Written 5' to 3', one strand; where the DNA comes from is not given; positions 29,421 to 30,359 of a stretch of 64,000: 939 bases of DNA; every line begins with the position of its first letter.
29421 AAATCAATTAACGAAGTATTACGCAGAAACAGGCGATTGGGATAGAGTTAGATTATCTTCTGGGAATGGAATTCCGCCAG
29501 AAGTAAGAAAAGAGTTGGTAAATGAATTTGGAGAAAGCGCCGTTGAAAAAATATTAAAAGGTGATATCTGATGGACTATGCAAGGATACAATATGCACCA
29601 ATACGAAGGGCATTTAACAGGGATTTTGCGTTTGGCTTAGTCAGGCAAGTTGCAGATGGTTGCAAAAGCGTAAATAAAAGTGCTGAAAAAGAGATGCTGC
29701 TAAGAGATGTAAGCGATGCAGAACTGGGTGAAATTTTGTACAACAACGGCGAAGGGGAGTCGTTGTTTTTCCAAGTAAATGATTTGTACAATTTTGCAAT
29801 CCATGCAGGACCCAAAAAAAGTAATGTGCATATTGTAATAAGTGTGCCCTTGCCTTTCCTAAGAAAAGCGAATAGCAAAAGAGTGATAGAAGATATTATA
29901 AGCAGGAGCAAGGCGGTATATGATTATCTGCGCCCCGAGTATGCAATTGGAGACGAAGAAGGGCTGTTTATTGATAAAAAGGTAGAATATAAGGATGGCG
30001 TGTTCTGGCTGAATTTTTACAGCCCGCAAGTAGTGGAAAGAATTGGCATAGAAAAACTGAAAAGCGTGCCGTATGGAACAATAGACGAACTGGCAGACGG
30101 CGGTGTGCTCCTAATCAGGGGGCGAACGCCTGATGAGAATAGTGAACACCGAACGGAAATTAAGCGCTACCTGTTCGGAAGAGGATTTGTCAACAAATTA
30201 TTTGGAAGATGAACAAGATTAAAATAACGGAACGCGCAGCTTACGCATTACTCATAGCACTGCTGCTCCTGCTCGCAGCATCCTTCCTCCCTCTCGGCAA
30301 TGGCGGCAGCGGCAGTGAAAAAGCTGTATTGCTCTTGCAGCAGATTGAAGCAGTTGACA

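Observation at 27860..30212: Polymorphic-toxin-like tip (PD-(D/E)xK-type motif) plus overlapping candidate immunity gene on a 1422-aa archaeal surface protein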

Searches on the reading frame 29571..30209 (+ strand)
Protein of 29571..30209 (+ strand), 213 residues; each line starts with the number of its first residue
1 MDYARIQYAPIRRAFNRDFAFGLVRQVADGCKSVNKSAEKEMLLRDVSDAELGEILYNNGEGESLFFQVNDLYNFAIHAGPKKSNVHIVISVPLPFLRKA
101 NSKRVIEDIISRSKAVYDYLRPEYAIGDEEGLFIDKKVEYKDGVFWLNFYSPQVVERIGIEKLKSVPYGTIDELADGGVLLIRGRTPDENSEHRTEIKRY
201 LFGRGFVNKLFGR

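Call 5: search_protein_families(library=pfam, proteins=[window:29571-30209:+], max_evalue=1)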
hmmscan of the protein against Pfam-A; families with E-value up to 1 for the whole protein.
window:29571-30209:+ (213 aa): 0 families

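Call 6: search_protein_families(library=ncbifam, proteins=[window:29571-30209:+], max_evalue=1)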
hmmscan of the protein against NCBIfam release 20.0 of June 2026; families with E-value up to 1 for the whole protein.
window:29571-30209:+ (213 aa): 1 family
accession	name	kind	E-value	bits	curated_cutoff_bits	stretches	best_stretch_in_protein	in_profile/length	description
NF038311.1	FosU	exception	0.2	11.8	295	1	41-87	75-121/137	FosU family fosfomycin resistance glutathione transferase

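Call 8: find_homologous_proteins(query=window:29571-30209:+, max_evalue=0.001)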
Query window:29571-30209:+ (213 aa): 2 proteins with E <= 0.001 among 199 candidates.
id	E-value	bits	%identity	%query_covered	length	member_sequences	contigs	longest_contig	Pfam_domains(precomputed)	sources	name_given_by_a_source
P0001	1.7e-137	474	100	100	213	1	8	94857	-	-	-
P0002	7.1e-39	152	40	98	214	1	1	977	-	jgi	jgi:hypothetical protein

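Call 11: search_solved_structures(query=window:29571-30209:+, max_evalue=10)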
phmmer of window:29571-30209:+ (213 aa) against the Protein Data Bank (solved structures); distinct sequences matched with E-value up to 10: 1.
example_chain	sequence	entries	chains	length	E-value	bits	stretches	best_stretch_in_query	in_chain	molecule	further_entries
5cer_B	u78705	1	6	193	1.3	11.9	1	56-117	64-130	Bd3460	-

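Call 15: find_encoding_contigs(protein=P0001, flank=10000, max_places=10)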
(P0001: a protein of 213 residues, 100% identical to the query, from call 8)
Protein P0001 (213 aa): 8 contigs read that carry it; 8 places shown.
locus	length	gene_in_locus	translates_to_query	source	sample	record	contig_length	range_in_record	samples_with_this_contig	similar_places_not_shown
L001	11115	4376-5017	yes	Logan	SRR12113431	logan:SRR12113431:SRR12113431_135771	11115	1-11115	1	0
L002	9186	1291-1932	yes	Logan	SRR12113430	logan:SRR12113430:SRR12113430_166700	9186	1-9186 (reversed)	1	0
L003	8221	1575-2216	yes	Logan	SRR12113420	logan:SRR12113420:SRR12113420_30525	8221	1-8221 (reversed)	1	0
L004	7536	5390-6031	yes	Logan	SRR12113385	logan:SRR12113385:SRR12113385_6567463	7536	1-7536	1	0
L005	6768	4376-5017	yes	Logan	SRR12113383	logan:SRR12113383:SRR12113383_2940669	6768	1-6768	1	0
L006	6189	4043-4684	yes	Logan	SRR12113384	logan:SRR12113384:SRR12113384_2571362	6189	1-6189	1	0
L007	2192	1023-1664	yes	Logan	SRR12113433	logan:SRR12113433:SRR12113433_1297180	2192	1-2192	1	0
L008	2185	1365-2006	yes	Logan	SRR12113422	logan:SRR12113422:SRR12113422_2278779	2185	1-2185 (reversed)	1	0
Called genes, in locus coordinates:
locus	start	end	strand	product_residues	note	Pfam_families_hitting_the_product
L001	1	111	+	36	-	?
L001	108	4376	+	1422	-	PF07705:CARDB, PF11617:Cu-binding_MopE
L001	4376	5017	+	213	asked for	-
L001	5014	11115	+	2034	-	?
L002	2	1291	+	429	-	?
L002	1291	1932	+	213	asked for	-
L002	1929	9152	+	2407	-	PF00082:Peptidase_S8, PF00801:PKD (faint), PF17803:Cadherin_4 (faint), PF07705:CARDB, PF17963:Big_9 (weak), PF18911:PKD_4 (weak), PF05345:He_PIG (weak), PF00404:Dockerin_1, +2 more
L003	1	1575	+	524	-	?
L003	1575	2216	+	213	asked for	-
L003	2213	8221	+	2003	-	?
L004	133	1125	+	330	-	-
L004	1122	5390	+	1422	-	PF07705:CARDB, PF11617:Cu-binding_MopE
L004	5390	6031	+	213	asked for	-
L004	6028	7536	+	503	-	?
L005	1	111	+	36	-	?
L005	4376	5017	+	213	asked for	-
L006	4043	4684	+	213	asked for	-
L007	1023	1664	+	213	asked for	-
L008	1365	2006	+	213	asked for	-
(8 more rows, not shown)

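Call 16: find_encoding_contigs(protein=P0002, flank=10000, max_places=10)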
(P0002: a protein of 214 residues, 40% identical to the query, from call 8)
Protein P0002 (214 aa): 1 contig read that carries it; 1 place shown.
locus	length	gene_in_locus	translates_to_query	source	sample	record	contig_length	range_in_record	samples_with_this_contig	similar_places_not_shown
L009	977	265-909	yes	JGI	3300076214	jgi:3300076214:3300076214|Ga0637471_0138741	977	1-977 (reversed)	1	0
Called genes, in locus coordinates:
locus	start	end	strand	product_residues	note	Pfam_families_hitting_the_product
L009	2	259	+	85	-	?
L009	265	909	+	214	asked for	-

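Call 59: search_protein_families(library=pfam, alignment_id=A6, max_evalue=10)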
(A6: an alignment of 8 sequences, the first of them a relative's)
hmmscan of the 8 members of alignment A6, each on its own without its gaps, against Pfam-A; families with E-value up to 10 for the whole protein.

A. member 1, P0001 (213 aa): 0 families

B. families by the number of members that match (of 8 scanned): 5 families
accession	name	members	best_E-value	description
PF11876.13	TsiV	2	0.02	Type VI immunity for VRR-NUC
PF25373.1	SBNO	1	0.072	SBNO alpha/beta domain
PF22266.2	DUF6953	1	0.073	Family of unknown function (DUF6953)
PF13905.12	Thioredoxin_8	1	0.1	Thioredoxin-like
PF20247.3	DUF6602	1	0.16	Domain of unknown function (DUF6602)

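Call 60: search_solved_structures(query=A6, max_evalue=10, show_alignments=2)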
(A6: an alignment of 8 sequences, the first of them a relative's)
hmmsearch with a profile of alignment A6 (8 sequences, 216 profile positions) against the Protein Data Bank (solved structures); distinct sequences matched with E-value up to 10: 5.
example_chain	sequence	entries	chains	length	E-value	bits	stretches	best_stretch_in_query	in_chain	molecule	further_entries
7kzm_F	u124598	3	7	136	0.0092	18.7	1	13-100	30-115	Flagellar outer dynein arm light chain 2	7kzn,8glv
4dou_A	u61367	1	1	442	0.055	16.1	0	53-94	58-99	Adiponectin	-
7k58_O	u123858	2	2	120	0.43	13.2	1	8-103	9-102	Dynein light chain 2A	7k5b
6zyw_N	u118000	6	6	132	0.56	12.8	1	8-103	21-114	Dynein light chain 2A | Dynein light chain Tctex_a (LC2A)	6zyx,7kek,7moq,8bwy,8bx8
5but_A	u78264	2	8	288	0.64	12.6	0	149-180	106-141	Ktr system potassium uptake protein A,Ktr system potassium uptake protein A | Ktr system potassium uptake protein A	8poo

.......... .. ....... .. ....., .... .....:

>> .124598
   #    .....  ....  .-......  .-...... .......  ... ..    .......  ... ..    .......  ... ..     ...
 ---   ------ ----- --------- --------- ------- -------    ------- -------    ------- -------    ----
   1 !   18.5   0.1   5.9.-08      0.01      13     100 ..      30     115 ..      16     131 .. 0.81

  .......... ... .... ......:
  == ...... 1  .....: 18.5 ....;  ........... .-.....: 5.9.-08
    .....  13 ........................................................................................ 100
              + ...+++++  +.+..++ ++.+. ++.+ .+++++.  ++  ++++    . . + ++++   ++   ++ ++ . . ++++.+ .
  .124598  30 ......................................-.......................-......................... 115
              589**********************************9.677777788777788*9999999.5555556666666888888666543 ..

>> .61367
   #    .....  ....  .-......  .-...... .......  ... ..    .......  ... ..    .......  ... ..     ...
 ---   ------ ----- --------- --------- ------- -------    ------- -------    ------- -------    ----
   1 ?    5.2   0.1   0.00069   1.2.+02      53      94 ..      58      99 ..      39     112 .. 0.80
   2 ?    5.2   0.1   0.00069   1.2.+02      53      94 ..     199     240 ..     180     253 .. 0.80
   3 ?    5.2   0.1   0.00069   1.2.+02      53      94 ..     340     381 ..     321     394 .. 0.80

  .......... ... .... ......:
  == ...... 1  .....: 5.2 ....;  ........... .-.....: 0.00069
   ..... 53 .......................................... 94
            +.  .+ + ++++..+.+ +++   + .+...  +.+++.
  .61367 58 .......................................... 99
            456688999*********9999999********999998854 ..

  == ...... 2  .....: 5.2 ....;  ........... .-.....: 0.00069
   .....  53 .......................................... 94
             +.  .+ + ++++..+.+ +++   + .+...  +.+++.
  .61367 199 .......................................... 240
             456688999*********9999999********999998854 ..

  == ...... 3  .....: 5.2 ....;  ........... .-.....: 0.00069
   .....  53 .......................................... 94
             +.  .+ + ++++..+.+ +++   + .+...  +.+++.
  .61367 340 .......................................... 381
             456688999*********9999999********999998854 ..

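Call 63: find_homologous_proteins(query=A6, max_evalue=0.001)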
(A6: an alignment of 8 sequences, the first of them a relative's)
Query A6 (8 sequences) (213 aa, profile of the alignment): 8 proteins with E <= 0.001 among 4616 candidates.
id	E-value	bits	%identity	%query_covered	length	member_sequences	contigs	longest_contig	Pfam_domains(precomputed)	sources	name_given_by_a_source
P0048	1.5e-75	271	26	63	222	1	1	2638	-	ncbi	-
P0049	7.8e-75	269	30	74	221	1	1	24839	-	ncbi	-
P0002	2.9e-74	267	40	98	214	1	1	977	-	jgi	jgi:hypothetical protein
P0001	1.1e-68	249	100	100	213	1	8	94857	-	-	-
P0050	2.1e-60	222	28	67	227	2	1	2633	-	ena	-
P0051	1.2e-58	216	29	76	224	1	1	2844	-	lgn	-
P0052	4.3e-57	211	27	67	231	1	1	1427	-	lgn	-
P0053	1.3e-45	174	31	68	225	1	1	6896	-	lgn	-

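Call 76: predict_structure(alignment_id=A7)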
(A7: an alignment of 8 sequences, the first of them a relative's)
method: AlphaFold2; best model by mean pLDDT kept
length: 213 residues; sequences in the alignment: 8
mean_pLDDT: 68.9   pTM: 0.71
mean pLDDT of the five models: 68.9, 61.0, 60.0, 58.8, 58.0
residues with pLDDT >= 90: 0; 70-90: 123; 50-70: 46; < 50: 44
segments of 3 or more residues with pLDDT < 50: 36-40, 46-55, 130-144, 204-213
pLDDT, mean of each block of 10 residues (from residue 1): 77 85 85 59 49 47 78 83 83 73 77 85 74 40 60 84 71 82 58 64 45 28
secondary structure, 60 per line:
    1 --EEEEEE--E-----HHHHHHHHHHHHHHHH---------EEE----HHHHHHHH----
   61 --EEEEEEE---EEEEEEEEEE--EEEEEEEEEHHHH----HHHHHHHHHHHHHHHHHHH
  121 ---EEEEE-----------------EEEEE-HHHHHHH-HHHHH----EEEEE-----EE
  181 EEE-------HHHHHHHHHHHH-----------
elements in order: E3-8 H17-32 E42-44 H49-56 E63-69 E73-82 E85-93 H94-97 H102-120 E124-128 E146-150 H152-158 H160-164 E169-173 E179-183 H191-202

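Call 80: fold_search(model_id=the predicted structure, library=pdb)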
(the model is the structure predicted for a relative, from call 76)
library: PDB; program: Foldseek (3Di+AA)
matches with E <= 10: 1187; with E <= 0.001: 1
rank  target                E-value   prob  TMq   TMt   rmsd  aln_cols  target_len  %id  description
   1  1mhm_A                9.9e-04  0.97  0.28  0.24  12.0       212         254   12  Crystal structure of S-adenosylmethionine decarboxylase from potato (released 2002-12-11)
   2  3ju6_A                1.2e-03  0.95  0.29  0.20  15.8       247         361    8  Crystal Structure of Dimeric Arginine Kinase in Complex with AMPPNP and Arginine (released 2009-09-29)
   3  3ju5_B                2.8e-03  0.87  0.29  0.20  15.8       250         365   10  Crystal Structure of Dimeric Arginine Kinase at 1.75-A Resolution (released 2009-09-29)
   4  5tvo_A                5.8e-03  0.47  0.21  0.18  15.8       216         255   13  Crystal structure of Trypanosoma brucei AdoMetDC-delta26 monomer (released 2016-12-28)
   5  4hhu_A                9.8e-03  0.80  0.28  0.31   8.2       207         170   10  Crystal Structure of Engineered Protein. Northeast Structural Genomics Consortium Target OR280. (released 2012-10-24)
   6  3ju5_D                9.8e-03  0.72  0.30  0.20  16.2       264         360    9  Crystal Structure of Dimeric Arginine Kinase at 1.75-A Resolution (released 2009-09-29)
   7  3ju5_C                9.8e-03  0.72  0.28  0.19  13.7       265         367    9  Crystal Structure of Dimeric Arginine Kinase at 1.75-A Resolution (released 2009-09-29)
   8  9v6e_A                9.8e-03  0.38  0.23  0.06  15.6       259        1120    8  Cryo-EM structure of human full length KICSTOR complex (state 1) (released 2025-11-12)
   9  4ney_B                1.0e-02  0.69  0.24  0.28  12.8       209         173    7  Crystal Structure of an engineered protein with ferredoxin fold, Northeast Structural Genomics Consortium (NESG) Targe (released 2014-01-15)
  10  6bm7_F                2.0e-02  0.54  0.26  0.21  14.6       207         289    9  Crystal structure of Trypanosoma brucei AdoMetDC/prozyme heterodimer in complex with pyrimidineamine inhibitor UTSAM56 (released 2018-01-03)
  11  4hhu_B                2.2e-02  0.75  0.29  0.33   8.0       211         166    9  Crystal Structure of Engineered Protein. Northeast Structural Genomics Consortium Target OR280. (released 2012-10-24)
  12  4nez                  2.2e-02  0.54  0.23  0.29  13.3       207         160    8  Crystal Structure of an engineered protein with ferredoxin fold, Northeast Structural Genomics Consortium (NESG) Target  (released 2014-01-15)
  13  4ney_A                2.6e-02  0.57  0.23  0.27  12.4       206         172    9  Crystal Structure of an engineered protein with ferredoxin fold, Northeast Structural Genomics Consortium (NESG) Targe (released 2014-01-15)
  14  1kfq_A                4.0e-02  0.91  0.32  0.14   6.8       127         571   11  Crystal Structure of Exocytosis-Sensitive Phosphoprotein, pp63/parafusin (Phosphoglucomutse) from Paramecium. OPEN FOR (released 2002-01-16)
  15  9ix8_C                4.0e-02  0.82  0.25  0.14   5.8       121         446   13  Crystallization and structural characterization of phosphopentomutase from the hyperthermophilic archaeon Thermococcus (released 2024-12-18)
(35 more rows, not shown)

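Call 92: search_protein_families(library=padloc, proteins=[window:29571-30209:+], max_evalue=0.1)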
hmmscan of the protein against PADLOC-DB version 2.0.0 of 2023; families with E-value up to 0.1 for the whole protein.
window:29571-30209:+ (213 aa): 1 family
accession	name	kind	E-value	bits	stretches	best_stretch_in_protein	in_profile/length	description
PDLC04513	PDC-M20B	-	0.0014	15.8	1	142-188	226-276/328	-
